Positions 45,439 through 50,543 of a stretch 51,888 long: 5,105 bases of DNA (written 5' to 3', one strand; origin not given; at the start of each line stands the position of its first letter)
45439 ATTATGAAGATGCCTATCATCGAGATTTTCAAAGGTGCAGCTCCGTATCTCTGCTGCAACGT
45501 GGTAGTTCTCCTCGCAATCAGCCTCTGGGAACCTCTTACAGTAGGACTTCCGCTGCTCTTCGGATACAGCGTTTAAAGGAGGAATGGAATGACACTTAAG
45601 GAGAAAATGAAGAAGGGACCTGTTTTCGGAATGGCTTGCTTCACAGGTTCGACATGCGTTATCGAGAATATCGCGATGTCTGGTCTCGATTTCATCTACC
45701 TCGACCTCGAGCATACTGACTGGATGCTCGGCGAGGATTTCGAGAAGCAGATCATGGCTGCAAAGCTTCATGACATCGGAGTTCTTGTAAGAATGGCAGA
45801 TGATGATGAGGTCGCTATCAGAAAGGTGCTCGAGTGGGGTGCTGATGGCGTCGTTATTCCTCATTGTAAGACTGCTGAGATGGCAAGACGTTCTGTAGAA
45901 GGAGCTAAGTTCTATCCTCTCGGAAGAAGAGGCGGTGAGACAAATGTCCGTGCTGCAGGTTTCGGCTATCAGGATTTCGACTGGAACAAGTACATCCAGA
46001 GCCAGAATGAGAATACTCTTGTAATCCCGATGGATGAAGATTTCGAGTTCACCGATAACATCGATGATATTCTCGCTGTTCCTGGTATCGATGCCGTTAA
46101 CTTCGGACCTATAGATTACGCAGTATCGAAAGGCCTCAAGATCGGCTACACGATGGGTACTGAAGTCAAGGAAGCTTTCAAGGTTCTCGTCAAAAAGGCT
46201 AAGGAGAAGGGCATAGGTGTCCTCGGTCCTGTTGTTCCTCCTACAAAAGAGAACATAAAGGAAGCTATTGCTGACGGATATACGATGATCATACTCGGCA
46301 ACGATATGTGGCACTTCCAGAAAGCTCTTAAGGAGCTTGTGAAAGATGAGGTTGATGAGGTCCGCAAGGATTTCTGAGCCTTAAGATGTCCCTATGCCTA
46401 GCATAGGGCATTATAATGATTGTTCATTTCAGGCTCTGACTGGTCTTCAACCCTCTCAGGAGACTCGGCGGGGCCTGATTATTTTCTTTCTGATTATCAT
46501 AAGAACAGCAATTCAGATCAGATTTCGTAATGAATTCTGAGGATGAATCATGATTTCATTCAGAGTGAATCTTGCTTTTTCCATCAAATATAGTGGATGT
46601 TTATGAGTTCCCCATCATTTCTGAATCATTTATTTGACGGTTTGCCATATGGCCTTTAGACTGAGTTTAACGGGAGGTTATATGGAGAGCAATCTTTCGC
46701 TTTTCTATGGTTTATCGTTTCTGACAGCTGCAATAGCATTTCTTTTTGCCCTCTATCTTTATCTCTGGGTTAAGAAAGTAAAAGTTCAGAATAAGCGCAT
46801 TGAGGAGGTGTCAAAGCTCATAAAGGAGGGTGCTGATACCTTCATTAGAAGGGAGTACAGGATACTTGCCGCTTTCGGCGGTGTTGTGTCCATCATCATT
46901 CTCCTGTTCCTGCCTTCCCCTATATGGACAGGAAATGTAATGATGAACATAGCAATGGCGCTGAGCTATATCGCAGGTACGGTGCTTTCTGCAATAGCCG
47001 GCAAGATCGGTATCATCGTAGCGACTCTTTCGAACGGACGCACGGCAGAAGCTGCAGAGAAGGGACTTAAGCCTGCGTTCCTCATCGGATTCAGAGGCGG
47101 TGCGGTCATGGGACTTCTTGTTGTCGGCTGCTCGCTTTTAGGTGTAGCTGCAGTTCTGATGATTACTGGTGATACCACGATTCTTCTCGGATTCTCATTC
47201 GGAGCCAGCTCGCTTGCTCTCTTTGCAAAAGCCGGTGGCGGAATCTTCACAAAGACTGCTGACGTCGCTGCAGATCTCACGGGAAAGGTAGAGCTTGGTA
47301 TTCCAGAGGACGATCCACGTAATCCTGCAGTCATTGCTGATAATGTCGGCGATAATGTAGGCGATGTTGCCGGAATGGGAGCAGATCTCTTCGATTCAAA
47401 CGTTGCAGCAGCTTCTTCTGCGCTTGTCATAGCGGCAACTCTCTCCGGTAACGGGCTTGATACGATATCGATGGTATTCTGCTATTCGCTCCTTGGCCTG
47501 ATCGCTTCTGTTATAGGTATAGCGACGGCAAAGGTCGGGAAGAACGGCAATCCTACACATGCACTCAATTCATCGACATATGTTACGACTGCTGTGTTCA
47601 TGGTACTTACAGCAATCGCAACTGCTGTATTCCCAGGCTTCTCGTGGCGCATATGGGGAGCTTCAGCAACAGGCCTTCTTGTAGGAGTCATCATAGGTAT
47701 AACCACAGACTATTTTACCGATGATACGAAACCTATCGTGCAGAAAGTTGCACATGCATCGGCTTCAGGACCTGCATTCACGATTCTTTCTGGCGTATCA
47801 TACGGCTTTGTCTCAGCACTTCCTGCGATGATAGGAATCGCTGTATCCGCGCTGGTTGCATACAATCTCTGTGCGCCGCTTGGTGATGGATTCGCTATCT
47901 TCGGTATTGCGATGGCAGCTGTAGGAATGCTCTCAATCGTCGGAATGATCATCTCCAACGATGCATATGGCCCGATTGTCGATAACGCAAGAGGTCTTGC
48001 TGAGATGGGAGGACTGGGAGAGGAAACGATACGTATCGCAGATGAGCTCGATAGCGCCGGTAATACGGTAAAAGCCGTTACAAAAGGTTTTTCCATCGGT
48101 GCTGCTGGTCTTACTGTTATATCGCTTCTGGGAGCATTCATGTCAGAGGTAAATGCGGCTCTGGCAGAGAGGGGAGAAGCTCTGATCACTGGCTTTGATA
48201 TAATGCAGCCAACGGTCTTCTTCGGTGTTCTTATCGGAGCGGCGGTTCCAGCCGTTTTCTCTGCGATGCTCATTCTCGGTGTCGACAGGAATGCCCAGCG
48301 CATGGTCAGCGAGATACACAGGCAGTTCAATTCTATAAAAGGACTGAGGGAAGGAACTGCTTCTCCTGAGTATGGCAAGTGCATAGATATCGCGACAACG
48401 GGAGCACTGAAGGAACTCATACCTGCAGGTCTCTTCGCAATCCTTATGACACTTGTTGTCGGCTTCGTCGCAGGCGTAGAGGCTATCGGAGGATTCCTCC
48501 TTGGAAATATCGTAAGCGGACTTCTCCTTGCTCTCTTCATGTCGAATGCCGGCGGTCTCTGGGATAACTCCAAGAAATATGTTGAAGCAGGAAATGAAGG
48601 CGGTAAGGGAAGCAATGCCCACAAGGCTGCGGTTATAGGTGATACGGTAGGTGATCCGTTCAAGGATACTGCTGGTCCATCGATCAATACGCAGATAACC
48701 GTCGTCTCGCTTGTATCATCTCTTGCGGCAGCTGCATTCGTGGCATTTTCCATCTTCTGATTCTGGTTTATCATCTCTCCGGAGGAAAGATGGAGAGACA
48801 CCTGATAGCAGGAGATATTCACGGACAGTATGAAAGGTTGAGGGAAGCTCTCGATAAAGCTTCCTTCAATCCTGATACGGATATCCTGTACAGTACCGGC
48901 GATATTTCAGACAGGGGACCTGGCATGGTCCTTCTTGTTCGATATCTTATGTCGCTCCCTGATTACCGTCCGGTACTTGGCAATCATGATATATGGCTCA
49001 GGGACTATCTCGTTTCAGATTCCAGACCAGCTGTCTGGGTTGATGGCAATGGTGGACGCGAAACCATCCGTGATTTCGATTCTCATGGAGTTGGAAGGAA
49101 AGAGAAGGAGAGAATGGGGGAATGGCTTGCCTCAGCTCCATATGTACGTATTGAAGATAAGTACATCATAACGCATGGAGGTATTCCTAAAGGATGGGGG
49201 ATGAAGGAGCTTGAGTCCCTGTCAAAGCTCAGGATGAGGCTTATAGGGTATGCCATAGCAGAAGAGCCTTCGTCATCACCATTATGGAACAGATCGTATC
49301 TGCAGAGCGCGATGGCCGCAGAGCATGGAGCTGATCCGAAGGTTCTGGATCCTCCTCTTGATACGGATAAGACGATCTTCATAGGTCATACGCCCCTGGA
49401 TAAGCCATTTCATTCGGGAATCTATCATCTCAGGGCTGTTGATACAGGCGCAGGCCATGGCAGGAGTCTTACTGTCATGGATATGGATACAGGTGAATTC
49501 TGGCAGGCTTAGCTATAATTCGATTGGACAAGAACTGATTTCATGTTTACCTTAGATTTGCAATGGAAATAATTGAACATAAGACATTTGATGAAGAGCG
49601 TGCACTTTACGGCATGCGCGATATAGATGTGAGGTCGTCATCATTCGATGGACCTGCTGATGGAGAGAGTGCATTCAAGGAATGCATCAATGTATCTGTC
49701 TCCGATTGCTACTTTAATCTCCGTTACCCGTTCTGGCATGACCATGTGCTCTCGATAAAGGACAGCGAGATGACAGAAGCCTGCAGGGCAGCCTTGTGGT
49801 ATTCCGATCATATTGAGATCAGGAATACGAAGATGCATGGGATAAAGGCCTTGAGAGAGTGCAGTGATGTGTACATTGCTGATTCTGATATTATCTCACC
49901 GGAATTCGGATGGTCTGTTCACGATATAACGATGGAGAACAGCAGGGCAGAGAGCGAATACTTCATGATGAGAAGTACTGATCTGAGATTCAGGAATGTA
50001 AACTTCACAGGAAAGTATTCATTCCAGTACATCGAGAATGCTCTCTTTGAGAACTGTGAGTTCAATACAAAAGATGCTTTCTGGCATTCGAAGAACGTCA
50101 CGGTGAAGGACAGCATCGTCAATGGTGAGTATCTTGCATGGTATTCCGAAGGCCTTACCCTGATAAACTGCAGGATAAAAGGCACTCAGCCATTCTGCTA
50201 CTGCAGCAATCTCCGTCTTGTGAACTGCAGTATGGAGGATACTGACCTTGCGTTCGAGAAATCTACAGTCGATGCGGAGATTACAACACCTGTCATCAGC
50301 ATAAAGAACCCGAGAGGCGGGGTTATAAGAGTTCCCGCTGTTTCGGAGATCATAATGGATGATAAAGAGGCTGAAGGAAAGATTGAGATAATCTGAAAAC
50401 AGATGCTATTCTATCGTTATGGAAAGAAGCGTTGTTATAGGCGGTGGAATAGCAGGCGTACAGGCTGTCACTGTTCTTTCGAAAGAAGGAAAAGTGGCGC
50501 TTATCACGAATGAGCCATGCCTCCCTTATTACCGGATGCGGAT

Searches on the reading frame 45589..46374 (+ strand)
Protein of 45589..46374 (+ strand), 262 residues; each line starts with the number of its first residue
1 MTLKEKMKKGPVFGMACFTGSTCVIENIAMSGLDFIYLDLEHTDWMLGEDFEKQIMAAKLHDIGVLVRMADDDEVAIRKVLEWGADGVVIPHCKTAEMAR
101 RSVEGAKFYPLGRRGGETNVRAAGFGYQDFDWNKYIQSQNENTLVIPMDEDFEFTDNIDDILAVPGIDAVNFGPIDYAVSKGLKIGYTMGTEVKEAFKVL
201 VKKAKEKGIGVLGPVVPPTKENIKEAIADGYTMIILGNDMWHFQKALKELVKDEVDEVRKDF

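Call 32: search_protein_families(library=pfam, proteins=[window:45589-46374:+], max_evalue=0.00001)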
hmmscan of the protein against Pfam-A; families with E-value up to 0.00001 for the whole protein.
window:45589-46374:+ (262 aa): 1 family
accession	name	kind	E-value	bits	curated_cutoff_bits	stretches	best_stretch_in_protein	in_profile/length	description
PF03328.21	HpcH_HpaI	-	1.8e-23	83.4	25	1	23-244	12-219/221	HpcH/HpaI aldolase/citrate lyase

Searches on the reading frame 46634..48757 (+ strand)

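Call 32: search_protein_families(library=pfam, proteins=[window:46634-48757:+], max_evalue=0.00001)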
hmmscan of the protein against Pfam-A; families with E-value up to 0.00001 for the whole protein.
window:46634-48757:+ (708 aa): 1 family
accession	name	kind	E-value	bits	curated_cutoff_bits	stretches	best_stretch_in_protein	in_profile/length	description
PF03030.21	H_PPase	-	3.1e-228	760.1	29.7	1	34-697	2-644/645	Inorganic H+ pyrophosphatase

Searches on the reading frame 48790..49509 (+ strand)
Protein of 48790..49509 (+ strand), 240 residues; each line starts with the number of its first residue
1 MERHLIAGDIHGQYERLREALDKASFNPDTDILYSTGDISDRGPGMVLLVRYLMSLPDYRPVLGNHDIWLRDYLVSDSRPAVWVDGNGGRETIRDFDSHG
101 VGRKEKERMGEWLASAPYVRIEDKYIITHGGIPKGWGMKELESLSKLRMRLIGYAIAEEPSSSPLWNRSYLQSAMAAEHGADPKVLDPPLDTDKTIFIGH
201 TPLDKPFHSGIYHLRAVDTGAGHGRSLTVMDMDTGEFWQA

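Call 32: search_protein_families(library=pfam, proteins=[window:48790-49509:+], max_evalue=0.00001)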
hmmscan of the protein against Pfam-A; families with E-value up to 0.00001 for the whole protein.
window:48790-49509:+ (240 aa): 1 family
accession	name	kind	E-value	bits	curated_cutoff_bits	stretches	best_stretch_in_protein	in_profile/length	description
PF00149.33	Metallophos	-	1.8e-16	61.6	21.5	1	5-209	4-160/191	Calcineurin-like phosphoesterase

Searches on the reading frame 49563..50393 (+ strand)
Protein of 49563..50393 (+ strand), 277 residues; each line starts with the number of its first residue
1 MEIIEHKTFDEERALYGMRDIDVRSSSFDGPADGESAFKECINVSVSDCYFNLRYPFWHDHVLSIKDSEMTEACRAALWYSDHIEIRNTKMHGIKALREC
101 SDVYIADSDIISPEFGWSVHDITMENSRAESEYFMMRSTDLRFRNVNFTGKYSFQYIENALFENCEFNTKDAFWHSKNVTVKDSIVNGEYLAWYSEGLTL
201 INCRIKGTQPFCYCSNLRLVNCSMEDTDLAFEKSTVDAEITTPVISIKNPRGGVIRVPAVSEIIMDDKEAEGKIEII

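Call 32: search_protein_families(library=pfam, proteins=[window:49563-50393:+], max_evalue=0.00001)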
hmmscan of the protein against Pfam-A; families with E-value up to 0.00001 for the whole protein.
window:49563-50393:+ (277 aa): 1 family
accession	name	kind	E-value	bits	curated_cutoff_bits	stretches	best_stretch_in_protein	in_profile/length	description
PF12541.14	DUF3737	-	2.3e-114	381.7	23.9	1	3-275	2-273/275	Protein of unknown function (DUF3737)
